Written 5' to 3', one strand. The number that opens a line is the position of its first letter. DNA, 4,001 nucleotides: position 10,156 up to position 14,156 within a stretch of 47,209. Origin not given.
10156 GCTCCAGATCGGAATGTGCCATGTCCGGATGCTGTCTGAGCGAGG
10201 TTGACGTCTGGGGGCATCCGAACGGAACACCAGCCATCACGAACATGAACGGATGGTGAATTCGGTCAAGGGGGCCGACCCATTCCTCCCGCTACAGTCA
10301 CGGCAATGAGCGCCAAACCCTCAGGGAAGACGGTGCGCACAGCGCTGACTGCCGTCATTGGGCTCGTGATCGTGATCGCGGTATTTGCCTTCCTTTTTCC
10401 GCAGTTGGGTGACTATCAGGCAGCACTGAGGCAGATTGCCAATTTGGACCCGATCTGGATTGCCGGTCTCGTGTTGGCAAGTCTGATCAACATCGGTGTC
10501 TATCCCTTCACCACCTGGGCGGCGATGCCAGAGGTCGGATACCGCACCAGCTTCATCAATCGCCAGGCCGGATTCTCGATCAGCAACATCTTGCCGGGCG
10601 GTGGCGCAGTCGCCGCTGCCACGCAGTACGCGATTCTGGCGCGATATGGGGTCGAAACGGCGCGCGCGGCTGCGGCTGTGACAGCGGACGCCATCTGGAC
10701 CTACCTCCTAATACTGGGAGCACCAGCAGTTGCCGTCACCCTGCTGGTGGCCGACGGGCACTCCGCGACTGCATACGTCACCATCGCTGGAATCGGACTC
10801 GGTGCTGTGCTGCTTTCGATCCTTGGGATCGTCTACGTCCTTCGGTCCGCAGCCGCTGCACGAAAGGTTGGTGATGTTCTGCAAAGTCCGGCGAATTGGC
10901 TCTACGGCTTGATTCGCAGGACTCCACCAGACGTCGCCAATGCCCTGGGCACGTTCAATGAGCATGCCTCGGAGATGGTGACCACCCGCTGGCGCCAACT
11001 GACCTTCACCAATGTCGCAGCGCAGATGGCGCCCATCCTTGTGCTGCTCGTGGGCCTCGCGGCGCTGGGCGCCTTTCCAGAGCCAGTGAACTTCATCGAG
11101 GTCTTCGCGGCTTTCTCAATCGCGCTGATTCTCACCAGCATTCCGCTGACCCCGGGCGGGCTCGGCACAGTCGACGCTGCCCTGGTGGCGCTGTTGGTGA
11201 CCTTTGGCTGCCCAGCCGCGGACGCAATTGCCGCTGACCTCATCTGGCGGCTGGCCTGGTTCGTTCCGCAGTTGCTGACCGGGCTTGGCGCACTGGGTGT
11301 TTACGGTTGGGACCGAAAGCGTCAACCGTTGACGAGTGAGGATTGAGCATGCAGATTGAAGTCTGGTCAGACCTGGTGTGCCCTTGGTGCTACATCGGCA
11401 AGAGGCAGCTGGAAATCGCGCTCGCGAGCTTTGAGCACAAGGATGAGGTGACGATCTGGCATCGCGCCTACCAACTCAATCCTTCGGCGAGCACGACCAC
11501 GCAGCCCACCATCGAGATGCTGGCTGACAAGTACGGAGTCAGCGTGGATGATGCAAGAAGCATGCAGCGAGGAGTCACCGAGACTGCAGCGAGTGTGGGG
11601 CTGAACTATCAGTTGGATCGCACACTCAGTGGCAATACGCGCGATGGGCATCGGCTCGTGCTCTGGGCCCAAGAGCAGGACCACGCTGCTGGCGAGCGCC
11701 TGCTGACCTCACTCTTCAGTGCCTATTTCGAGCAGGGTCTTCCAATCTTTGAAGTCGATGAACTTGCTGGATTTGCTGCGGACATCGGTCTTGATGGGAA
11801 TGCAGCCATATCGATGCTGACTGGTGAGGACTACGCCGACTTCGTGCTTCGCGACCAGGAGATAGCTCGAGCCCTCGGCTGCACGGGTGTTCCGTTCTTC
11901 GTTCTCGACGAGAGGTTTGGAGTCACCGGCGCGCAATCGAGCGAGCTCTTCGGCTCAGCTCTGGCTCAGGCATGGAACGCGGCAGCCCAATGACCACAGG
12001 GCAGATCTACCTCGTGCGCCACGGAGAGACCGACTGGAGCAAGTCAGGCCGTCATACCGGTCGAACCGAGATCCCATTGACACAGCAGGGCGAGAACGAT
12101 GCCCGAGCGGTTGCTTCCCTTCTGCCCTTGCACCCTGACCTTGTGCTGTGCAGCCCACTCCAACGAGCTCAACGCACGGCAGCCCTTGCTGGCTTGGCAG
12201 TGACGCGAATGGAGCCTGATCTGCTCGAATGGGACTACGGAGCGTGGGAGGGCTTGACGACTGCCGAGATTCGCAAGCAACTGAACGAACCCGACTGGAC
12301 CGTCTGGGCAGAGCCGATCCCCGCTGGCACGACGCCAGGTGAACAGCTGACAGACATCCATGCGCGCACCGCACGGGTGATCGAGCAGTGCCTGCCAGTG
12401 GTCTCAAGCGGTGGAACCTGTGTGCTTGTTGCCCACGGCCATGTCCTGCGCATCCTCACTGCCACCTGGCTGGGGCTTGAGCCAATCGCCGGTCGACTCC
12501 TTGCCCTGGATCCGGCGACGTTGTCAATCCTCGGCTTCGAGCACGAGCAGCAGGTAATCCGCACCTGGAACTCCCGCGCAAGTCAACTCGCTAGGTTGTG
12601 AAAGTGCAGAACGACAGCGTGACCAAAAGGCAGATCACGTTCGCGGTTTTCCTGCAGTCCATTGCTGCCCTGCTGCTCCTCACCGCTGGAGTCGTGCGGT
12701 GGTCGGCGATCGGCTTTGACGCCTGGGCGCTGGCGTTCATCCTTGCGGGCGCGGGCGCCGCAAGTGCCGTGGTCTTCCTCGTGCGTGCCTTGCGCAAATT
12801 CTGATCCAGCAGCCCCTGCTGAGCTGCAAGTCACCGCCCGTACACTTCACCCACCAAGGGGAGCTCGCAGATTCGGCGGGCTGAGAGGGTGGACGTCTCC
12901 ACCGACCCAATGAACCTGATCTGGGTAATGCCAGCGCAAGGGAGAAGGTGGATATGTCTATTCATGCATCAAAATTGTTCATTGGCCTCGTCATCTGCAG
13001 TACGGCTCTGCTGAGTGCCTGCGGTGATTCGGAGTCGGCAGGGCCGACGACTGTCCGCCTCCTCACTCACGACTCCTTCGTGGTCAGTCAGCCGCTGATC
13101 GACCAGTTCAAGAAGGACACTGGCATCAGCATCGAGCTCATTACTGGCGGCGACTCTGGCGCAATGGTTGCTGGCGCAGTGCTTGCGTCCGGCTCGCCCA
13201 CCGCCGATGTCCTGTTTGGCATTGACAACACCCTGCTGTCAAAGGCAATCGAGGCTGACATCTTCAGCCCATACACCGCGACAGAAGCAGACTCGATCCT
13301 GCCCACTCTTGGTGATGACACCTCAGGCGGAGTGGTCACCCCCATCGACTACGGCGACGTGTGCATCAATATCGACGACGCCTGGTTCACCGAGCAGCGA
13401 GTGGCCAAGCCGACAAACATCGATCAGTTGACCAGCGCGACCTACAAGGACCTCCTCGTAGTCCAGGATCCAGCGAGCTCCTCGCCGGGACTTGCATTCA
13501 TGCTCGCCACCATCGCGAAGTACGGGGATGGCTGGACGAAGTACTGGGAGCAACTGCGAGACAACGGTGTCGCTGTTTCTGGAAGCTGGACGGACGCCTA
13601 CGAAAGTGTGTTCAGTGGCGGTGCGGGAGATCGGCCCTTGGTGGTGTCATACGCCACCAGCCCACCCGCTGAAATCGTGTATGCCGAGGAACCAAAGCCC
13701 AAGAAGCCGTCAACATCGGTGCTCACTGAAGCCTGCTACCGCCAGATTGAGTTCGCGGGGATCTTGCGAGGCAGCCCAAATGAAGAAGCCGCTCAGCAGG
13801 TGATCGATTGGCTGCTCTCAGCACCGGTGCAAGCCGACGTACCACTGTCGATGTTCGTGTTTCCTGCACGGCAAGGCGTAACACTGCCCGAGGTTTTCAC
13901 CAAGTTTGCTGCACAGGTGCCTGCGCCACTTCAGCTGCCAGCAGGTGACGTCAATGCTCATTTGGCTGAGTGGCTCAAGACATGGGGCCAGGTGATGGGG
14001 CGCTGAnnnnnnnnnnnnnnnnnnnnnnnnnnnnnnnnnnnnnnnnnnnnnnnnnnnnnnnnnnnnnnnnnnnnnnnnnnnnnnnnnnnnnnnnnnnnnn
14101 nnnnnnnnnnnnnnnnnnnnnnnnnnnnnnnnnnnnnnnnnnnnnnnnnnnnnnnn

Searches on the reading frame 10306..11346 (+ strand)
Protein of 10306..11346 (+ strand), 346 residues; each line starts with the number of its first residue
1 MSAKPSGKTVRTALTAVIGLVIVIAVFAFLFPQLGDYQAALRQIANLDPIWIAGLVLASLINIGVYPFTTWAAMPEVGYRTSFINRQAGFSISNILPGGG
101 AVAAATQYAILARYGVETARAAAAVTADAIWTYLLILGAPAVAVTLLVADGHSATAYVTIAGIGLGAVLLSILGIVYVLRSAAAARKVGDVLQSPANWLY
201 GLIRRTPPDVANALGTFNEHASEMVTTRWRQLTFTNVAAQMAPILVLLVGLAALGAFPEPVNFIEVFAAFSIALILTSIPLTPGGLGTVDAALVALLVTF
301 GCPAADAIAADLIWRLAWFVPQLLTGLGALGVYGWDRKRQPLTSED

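Call 8: search_protein_families(library=pfam, proteins=[window:10306-11346:+], max_evalue=0.0001)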
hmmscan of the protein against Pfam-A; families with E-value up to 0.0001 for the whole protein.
window:10306-11346:+ (346 aa): 1 family
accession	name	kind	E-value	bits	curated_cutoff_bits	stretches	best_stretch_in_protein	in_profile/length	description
PF03706.18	LPG_synthase_TM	-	5.8e-24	85.5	33.4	1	17-326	2-302/302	Lysylphosphatidylglycerol synthase TM region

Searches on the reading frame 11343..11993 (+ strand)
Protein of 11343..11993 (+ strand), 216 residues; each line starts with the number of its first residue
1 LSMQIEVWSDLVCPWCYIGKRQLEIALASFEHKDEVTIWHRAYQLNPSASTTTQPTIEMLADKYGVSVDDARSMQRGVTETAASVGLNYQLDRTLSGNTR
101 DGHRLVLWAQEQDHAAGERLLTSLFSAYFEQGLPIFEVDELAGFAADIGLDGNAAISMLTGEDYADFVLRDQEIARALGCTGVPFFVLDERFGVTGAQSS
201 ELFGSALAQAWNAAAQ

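Call 9: search_protein_families(library=pfam, proteins=[window:11343-11993:+], max_evalue=0.0001)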
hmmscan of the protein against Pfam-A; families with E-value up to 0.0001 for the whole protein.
window:11343-11993:+ (216 aa): 1 family
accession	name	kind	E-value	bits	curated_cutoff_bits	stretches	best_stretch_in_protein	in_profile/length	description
PF01323.26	DSBA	-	5.2e-37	127.9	25.6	1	4-207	1-190/191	DSBA-like thioredoxin domain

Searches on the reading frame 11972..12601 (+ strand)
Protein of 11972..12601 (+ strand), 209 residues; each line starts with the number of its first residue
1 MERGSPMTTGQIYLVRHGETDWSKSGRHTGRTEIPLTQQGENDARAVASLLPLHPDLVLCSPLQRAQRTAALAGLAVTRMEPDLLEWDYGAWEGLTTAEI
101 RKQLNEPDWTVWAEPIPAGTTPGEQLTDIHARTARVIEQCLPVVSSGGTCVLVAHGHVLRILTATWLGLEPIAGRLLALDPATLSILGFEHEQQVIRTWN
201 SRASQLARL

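Call 9: search_protein_families(library=pfam, proteins=[window:11972-12601:+], max_evalue=0.0001)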
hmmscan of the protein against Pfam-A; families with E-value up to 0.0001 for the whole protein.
window:11972-12601:+ (209 aa): 1 family
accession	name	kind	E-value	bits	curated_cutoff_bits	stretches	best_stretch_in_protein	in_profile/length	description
PF00300.27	His_Phos_1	-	1.8e-48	165.3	21.7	1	12-201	1-193/194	Histidine phosphatase superfamily (branch 1)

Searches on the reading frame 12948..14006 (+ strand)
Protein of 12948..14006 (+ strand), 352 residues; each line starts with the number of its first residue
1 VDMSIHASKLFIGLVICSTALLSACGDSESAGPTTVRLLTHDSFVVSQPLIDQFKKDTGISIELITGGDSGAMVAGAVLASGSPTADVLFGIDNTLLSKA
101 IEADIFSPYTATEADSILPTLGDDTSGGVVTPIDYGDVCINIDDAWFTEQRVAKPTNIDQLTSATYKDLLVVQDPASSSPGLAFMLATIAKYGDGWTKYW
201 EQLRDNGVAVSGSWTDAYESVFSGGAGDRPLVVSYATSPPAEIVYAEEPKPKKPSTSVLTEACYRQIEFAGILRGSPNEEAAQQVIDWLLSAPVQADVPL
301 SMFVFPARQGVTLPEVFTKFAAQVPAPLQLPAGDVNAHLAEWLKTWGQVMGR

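Call 9: search_protein_families(library=pfam, proteins=[window:12948-14006:+], max_evalue=0.0001)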
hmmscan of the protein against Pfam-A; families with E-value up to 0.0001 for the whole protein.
window:12948-14006:+ (352 aa): 4 families
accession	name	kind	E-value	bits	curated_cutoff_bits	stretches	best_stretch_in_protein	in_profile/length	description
PF13343.11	SBP_bac_6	-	2.8e-15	56.9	24.6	1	84-312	2-220/245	Bacterial extracellular solute-binding protein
PF01547.30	SBP_bac_1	-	1.7e-14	55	26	1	48-296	11-307/307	Bacterial extracellular solute-binding protein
PF13416.11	SBP_bac_8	-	3.1e-13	50.6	27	1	50-319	2-273/279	Bacterial extracellular solute-binding protein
PF13531.11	SBP_bac_11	-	3.6e-07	30.6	25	1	49-296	15-219/227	Bacterial extracellular solute-binding protein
